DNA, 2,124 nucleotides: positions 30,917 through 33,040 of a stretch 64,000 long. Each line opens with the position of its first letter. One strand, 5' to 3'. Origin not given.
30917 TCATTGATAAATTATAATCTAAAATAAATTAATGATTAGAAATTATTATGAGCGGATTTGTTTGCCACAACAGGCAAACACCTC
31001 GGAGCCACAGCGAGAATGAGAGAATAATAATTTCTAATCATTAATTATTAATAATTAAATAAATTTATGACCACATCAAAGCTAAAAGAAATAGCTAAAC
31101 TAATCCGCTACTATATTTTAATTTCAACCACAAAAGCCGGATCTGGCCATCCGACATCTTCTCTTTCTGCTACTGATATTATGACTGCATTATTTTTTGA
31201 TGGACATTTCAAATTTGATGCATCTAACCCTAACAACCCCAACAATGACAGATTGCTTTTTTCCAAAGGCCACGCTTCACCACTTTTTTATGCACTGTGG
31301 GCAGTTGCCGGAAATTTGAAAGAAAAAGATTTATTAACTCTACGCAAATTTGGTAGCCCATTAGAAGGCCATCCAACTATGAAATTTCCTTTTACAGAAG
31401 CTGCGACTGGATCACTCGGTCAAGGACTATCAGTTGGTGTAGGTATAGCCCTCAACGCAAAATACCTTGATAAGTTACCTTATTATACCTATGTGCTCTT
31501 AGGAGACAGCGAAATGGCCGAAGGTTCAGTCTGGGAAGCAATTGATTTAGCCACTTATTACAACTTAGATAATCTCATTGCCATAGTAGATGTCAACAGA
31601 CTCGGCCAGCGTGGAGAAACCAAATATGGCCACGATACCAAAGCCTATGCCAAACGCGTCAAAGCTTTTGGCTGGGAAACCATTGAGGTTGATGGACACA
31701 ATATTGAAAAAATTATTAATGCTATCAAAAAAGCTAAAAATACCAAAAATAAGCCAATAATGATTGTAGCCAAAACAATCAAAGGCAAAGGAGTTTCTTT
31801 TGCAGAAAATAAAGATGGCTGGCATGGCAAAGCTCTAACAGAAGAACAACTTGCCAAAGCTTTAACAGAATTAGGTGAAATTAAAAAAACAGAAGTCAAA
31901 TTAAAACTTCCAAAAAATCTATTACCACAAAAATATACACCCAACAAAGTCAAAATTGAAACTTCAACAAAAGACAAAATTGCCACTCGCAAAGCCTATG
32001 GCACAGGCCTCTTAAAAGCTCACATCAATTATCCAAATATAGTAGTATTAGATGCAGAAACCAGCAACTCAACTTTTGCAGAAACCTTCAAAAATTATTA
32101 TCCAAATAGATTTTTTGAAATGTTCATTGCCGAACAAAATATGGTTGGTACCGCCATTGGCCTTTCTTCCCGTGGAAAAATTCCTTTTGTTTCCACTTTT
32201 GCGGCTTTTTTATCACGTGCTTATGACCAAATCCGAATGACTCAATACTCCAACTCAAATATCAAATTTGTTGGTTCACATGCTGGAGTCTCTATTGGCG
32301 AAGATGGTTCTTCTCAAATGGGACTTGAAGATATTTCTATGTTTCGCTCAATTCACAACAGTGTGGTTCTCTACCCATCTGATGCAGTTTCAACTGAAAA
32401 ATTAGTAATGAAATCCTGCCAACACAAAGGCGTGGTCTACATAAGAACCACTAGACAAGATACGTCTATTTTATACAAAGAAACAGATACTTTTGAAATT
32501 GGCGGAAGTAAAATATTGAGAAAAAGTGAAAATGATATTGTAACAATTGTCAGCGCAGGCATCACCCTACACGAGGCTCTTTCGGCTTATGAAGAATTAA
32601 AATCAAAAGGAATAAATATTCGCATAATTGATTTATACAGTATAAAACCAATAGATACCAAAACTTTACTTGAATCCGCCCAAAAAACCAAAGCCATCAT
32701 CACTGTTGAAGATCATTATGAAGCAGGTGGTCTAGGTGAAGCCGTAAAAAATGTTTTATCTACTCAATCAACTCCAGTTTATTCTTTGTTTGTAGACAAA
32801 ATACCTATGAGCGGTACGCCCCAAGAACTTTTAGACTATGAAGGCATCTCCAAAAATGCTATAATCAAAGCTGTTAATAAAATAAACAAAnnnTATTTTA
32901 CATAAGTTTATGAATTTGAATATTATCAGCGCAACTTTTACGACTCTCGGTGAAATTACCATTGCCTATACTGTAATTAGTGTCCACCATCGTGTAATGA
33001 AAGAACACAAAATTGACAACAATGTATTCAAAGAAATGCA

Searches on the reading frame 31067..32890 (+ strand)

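Call 80: search_protein_families(library=pfam, proteins=[window:31067-32890:+], max_evalue=0.0001)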
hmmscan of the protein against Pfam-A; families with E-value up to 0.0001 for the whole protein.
window:31067-32890:+ (608 aa): 5 families
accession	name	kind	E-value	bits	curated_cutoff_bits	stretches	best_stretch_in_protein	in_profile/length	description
PF00456.26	Transketolase_N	-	2.6e-53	181.6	22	1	7-272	3-278/334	Transketolase, thiamine diphosphate binding domain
PF02779.29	Transket_pyr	-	1.9e-42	145.3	27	1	304-465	2-171/174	Transketolase, pyrimidine binding domain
PF02780.25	Transketolase_C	-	2.2e-29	102.3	25.9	1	482-599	2-124/124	Transketolase, C-terminal domain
PF00676.26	E1_dh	-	1.2e-11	44.6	22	1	115-237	101-224/300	Dehydrogenase E1 component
PF13292.11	DXP_synthase_N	-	3.3e-10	40.2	21.2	1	2-177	14-171/274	1-deoxy-D-xylulose-5-phosphate synthase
